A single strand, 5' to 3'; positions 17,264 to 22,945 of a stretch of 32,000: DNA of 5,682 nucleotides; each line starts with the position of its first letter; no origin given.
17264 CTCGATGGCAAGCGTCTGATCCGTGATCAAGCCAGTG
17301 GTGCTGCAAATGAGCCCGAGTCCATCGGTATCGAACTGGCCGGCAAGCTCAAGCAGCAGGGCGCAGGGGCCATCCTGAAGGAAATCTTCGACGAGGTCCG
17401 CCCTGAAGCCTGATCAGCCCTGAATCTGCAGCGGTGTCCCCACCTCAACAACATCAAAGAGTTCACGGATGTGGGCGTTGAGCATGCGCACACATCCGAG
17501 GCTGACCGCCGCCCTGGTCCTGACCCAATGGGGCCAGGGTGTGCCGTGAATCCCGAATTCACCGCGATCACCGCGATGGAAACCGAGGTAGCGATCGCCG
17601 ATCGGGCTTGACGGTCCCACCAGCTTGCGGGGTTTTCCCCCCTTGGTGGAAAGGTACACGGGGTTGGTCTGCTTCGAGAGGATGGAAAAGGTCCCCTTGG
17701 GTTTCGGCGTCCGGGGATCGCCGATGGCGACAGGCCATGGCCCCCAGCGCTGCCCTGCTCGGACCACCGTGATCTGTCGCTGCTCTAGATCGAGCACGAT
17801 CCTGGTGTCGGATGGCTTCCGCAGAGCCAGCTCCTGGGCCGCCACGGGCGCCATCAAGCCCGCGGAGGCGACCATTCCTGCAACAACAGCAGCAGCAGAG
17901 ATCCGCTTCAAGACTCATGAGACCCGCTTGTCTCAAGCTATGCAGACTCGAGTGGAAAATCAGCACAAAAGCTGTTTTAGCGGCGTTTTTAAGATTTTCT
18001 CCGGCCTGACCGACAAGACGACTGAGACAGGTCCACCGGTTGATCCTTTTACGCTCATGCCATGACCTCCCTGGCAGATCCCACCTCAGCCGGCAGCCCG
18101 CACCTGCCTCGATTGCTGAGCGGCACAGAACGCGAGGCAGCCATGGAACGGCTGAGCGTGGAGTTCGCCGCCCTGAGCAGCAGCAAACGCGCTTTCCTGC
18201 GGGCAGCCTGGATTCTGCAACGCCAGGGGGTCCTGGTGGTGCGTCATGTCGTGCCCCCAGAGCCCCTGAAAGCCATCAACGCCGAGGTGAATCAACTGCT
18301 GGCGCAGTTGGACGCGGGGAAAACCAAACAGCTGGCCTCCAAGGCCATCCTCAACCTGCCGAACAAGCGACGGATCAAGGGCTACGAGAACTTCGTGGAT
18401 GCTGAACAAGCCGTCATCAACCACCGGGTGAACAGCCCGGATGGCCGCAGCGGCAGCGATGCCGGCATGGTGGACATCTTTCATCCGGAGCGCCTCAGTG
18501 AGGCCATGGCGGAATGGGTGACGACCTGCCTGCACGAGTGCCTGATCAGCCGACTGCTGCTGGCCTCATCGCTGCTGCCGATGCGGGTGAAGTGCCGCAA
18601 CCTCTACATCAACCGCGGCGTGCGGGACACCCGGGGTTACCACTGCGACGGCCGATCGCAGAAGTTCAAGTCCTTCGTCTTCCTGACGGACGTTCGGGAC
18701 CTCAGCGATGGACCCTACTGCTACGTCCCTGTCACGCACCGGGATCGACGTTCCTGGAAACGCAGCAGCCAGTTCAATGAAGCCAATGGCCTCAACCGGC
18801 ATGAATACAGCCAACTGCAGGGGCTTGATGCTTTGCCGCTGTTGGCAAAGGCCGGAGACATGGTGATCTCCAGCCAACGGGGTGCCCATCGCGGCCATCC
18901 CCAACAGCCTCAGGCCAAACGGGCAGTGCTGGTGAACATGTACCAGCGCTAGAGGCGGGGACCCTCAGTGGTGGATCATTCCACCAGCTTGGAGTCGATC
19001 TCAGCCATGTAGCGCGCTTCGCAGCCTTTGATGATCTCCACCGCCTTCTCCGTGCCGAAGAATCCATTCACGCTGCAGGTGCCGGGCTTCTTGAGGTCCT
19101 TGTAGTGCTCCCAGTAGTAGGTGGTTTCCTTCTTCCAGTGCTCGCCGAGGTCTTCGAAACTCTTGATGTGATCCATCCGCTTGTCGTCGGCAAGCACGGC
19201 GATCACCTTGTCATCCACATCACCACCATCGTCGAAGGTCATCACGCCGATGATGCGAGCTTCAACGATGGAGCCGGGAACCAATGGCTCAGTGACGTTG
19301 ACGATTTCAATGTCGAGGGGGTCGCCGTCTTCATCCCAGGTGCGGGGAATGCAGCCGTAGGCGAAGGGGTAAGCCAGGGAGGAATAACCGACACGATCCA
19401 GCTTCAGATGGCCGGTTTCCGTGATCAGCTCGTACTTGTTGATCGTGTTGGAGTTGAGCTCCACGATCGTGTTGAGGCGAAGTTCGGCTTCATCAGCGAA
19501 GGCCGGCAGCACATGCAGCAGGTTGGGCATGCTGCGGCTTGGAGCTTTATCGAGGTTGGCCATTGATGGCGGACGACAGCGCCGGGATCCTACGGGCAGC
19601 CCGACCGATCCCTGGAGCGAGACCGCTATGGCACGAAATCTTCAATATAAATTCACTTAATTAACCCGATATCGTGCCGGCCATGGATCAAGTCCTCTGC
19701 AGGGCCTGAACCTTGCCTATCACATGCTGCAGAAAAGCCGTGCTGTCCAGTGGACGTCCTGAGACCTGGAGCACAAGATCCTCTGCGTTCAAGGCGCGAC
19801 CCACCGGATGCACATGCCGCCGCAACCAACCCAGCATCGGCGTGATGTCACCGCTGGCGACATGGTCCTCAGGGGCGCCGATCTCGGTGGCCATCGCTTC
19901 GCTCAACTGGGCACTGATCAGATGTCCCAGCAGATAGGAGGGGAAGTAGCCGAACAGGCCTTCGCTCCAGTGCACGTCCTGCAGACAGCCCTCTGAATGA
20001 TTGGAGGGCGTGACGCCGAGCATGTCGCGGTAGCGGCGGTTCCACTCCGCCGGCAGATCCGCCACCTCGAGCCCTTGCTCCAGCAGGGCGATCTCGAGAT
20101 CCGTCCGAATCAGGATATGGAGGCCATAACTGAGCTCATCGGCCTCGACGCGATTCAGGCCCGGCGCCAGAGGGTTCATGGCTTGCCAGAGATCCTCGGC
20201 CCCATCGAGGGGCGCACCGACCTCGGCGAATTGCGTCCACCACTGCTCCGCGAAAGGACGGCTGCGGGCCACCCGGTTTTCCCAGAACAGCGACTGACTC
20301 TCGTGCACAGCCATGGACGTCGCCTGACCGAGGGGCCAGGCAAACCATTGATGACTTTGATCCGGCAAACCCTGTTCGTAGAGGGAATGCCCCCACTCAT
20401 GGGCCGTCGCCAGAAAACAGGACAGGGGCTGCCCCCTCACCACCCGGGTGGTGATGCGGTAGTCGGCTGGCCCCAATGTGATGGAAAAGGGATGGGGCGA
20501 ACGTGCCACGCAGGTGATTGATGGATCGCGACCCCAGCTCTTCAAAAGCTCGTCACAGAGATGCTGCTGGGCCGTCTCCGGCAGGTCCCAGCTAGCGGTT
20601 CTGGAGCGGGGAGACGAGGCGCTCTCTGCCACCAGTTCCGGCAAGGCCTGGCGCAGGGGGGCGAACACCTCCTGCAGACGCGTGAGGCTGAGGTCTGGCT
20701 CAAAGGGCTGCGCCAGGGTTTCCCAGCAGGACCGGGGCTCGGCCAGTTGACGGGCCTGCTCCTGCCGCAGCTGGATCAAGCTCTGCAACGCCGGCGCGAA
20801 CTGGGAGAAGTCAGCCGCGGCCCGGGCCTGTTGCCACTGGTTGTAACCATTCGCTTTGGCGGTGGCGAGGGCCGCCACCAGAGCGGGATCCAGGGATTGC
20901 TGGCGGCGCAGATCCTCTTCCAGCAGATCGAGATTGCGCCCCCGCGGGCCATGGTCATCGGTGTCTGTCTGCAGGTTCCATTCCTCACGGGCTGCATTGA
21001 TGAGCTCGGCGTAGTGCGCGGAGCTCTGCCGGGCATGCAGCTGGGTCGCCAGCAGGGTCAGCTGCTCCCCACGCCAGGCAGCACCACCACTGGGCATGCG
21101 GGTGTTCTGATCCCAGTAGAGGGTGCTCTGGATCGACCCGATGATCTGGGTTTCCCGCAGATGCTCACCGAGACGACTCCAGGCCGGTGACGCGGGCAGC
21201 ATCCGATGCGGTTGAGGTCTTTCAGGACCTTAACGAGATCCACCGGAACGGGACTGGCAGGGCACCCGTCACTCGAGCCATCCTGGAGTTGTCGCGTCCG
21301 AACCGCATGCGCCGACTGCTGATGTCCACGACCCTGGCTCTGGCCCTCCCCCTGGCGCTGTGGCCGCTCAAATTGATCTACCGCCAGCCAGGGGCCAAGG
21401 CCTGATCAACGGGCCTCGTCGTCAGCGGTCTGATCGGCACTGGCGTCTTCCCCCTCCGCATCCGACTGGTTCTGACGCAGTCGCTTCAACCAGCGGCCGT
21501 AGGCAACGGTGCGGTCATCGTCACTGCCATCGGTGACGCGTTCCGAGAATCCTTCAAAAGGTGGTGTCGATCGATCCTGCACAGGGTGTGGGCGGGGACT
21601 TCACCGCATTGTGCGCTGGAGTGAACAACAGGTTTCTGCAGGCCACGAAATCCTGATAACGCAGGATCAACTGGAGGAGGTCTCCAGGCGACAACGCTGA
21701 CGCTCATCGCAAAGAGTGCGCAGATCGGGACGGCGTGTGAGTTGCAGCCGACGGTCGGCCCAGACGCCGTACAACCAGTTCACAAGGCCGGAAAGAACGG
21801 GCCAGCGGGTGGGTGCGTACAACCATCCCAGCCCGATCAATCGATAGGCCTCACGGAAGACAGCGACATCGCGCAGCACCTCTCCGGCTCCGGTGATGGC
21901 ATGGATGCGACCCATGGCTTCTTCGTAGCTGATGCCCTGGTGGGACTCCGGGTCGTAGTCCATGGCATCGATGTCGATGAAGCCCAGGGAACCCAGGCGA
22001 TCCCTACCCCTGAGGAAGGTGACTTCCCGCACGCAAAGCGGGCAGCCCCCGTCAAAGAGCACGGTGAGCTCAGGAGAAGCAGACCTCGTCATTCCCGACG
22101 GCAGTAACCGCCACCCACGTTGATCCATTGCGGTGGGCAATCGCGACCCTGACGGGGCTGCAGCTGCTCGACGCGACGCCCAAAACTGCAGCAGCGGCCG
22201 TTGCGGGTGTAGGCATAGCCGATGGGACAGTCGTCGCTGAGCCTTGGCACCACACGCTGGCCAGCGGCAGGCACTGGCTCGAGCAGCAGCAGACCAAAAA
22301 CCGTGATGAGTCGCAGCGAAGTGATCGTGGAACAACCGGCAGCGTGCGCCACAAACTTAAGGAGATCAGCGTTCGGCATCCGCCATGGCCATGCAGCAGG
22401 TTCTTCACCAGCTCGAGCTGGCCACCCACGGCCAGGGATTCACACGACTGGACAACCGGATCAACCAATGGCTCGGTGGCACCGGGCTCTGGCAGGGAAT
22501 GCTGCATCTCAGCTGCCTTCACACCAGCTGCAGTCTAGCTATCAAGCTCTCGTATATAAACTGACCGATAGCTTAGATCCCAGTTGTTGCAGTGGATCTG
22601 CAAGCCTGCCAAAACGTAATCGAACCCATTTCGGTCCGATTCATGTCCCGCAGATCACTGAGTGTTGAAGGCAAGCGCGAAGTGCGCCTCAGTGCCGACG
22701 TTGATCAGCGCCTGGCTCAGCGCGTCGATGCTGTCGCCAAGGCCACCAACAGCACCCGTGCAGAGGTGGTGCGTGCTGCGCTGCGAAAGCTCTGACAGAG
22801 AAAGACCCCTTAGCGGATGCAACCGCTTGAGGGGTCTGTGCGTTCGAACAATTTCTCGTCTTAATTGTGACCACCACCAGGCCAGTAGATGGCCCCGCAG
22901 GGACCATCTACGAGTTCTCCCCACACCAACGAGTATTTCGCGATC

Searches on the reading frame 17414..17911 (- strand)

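Call 41: search_protein_families(library=pfam, proteins=[window:17414-17911:-], max_evalue=0.001)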
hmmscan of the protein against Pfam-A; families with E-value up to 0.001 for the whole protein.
window:17414-17911:- (165 aa): 1 family
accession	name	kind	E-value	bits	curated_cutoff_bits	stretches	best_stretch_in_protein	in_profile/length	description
PF03734.19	YkuD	-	3.5e-24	86.5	23.4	1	36-163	2-146/146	L,D-transpeptidase catalytic domain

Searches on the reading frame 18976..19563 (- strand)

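Call 41: search_protein_families(library=pfam, proteins=[window:18976-19563:-], max_evalue=0.001)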
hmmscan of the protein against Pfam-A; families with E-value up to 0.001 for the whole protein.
window:18976-19563:- (195 aa): 1 family
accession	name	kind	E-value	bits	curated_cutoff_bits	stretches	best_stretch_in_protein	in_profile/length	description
PF00719.24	Pyrophosphatase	-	1.7e-45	155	23.5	1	33-185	2-152/153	Inorganic pyrophosphatase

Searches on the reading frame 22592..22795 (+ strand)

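Call 41: search_protein_families(library=pfam, proteins=[window:22592-22795:+], max_evalue=0.001)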
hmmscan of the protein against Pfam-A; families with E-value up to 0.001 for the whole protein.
window:22592-22795:+ (67 aa): 1 family
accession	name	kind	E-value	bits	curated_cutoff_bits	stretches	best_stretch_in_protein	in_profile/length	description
PF01402.27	RHH_1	-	5.5e-05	23.4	20.5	1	32-66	1-35/39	Ribbon-helix-helix protein, copG family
